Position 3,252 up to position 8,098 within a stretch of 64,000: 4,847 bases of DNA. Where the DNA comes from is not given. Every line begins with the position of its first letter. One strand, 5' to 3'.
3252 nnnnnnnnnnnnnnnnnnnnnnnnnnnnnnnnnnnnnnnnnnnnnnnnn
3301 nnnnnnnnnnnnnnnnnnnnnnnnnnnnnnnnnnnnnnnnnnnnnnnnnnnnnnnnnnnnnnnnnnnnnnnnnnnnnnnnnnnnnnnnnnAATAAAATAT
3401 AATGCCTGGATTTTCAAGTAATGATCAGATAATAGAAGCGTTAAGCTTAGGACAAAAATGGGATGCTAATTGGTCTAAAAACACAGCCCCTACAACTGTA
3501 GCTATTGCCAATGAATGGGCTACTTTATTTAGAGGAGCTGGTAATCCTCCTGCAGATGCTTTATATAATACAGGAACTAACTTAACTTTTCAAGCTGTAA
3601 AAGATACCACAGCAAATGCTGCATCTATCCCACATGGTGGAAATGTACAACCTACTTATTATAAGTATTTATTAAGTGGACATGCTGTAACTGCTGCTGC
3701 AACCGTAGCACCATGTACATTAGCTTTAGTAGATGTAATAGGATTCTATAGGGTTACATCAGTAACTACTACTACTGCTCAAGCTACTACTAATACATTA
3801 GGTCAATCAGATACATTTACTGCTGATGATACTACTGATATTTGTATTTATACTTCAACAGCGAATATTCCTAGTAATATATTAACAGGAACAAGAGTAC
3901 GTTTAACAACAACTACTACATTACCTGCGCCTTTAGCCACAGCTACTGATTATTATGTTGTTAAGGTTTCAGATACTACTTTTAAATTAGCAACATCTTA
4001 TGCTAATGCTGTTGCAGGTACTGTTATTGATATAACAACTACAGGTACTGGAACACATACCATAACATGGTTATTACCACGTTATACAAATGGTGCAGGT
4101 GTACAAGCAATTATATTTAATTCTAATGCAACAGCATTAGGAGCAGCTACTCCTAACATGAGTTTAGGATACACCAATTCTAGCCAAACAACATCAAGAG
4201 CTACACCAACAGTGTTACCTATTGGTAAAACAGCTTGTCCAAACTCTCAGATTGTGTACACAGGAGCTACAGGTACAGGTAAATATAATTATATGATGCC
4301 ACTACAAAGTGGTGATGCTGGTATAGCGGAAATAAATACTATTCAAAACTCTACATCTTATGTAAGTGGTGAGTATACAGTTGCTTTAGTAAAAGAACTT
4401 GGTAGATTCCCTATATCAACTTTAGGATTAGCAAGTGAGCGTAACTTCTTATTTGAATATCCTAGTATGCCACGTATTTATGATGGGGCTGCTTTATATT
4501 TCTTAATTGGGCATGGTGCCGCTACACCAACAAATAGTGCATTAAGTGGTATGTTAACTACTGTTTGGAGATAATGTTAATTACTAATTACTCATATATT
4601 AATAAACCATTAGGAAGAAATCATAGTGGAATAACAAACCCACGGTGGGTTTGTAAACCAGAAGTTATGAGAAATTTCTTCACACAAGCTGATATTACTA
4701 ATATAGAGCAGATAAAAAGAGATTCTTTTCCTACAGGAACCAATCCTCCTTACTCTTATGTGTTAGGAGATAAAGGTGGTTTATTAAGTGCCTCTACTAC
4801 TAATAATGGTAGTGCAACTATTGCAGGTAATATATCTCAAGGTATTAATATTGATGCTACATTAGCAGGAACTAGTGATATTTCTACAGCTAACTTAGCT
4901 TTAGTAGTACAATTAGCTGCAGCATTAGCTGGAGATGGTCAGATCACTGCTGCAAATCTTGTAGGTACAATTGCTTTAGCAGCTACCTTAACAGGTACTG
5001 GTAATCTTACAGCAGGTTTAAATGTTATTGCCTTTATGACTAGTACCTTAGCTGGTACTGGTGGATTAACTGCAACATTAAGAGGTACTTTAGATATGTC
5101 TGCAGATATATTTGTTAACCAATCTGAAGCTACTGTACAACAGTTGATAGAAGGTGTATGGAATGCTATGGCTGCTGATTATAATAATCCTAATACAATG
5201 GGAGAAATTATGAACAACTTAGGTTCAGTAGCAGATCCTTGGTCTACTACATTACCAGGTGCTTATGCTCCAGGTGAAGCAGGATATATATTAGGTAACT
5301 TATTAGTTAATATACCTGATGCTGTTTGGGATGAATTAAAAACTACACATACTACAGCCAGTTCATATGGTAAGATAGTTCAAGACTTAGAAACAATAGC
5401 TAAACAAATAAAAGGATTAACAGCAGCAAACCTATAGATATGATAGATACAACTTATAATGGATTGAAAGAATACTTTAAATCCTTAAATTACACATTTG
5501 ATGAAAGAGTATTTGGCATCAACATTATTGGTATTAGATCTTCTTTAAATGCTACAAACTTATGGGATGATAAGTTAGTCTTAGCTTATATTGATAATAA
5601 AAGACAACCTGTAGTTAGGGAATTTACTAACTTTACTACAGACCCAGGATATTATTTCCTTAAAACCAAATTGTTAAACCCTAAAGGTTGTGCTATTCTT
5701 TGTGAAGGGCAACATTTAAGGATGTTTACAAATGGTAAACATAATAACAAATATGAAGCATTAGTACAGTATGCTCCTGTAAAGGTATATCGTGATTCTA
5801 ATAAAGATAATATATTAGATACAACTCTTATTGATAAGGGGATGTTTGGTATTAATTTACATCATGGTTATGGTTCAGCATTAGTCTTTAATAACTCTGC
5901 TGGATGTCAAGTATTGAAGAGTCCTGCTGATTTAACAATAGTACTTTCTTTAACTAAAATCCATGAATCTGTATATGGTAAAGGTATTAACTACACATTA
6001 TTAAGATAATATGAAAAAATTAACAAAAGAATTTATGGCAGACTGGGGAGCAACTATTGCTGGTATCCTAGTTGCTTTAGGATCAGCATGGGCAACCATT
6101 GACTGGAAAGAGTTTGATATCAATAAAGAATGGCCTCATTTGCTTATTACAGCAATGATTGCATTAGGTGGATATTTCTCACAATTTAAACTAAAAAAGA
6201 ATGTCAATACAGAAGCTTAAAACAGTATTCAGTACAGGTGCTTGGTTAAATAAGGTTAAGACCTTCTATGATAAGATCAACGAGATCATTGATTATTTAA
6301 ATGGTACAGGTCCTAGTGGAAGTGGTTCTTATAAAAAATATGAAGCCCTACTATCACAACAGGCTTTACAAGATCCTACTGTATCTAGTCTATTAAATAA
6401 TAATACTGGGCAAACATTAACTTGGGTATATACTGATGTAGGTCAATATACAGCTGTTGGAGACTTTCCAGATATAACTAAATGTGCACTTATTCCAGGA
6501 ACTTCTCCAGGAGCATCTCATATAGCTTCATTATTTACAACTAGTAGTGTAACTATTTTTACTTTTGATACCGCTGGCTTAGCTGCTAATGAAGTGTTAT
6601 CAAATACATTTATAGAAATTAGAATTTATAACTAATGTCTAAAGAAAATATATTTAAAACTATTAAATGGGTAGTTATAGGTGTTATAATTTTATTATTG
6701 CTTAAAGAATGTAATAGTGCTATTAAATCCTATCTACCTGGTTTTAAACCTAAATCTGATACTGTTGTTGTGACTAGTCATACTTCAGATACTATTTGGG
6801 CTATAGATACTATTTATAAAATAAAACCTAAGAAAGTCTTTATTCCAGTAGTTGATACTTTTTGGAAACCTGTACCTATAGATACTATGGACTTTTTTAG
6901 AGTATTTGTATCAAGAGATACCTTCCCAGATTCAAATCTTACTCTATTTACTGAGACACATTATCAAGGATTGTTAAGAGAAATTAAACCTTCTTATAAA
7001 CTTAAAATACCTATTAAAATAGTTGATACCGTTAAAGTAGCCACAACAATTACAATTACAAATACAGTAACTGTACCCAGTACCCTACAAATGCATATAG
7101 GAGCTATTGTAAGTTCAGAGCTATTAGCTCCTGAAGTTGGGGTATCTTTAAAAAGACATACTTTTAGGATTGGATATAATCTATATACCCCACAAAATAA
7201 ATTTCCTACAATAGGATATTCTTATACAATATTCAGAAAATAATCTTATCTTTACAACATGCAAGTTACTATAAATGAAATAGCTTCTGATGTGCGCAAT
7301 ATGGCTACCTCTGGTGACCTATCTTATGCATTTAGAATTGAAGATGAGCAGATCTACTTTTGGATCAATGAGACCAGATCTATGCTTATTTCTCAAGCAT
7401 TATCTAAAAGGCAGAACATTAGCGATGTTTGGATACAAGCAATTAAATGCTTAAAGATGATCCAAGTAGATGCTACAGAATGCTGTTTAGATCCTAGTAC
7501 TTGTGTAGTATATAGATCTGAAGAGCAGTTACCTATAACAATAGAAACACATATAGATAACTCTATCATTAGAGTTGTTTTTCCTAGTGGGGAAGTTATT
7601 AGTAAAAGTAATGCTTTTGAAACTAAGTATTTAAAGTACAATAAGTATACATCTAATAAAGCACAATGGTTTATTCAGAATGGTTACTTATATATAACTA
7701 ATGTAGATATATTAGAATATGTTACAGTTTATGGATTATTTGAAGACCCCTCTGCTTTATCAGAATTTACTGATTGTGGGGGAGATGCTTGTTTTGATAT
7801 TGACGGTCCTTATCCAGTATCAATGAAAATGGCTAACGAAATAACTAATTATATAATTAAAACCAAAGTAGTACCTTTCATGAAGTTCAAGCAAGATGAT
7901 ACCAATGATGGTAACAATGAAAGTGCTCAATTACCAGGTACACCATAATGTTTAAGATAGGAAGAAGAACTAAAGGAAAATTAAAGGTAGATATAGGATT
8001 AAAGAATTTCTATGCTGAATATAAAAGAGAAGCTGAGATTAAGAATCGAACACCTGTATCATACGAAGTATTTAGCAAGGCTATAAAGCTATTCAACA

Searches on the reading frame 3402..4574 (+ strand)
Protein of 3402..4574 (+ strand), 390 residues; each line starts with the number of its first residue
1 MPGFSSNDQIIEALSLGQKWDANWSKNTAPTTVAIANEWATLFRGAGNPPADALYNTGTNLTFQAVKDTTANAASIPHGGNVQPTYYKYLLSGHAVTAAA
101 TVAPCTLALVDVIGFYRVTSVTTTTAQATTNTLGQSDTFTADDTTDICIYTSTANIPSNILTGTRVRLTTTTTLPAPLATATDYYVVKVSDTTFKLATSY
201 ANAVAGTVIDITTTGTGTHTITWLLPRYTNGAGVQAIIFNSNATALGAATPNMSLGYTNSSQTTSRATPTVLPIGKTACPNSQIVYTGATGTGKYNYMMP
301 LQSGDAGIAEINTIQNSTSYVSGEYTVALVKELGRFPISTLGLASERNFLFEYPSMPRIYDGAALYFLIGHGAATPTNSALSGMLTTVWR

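Call 9: search_protein_families(library=phrogs, proteins=[window:3402-4574:+], max_evalue=0.00001)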
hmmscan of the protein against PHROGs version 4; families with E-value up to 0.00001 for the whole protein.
window:3402-4574:+ (390 aa): 1 family
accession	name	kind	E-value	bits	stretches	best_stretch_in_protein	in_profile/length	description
phrog_2885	-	tail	8.4e-06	23.3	0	125-220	2956-3047/4179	baseplate wedge subunit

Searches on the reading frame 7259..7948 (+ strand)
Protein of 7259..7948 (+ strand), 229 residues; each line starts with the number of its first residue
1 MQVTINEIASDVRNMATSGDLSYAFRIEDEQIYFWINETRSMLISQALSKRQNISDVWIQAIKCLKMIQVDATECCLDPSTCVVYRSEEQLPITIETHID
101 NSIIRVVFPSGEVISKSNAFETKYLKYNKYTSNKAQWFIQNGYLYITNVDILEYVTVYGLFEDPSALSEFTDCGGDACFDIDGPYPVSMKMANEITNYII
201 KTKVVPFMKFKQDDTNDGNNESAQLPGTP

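Call 75: search_protein_families(library=phrogs, proteins=[window:7259-7948:+], max_evalue=0.00001)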
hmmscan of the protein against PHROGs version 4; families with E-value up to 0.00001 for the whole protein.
window:7259-7948:+ (229 aa): 1 family
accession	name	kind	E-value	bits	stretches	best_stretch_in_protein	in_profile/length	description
phrog_9863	-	head and packaging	1.1e-35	124.4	1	3-221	2-231/236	virion structural protein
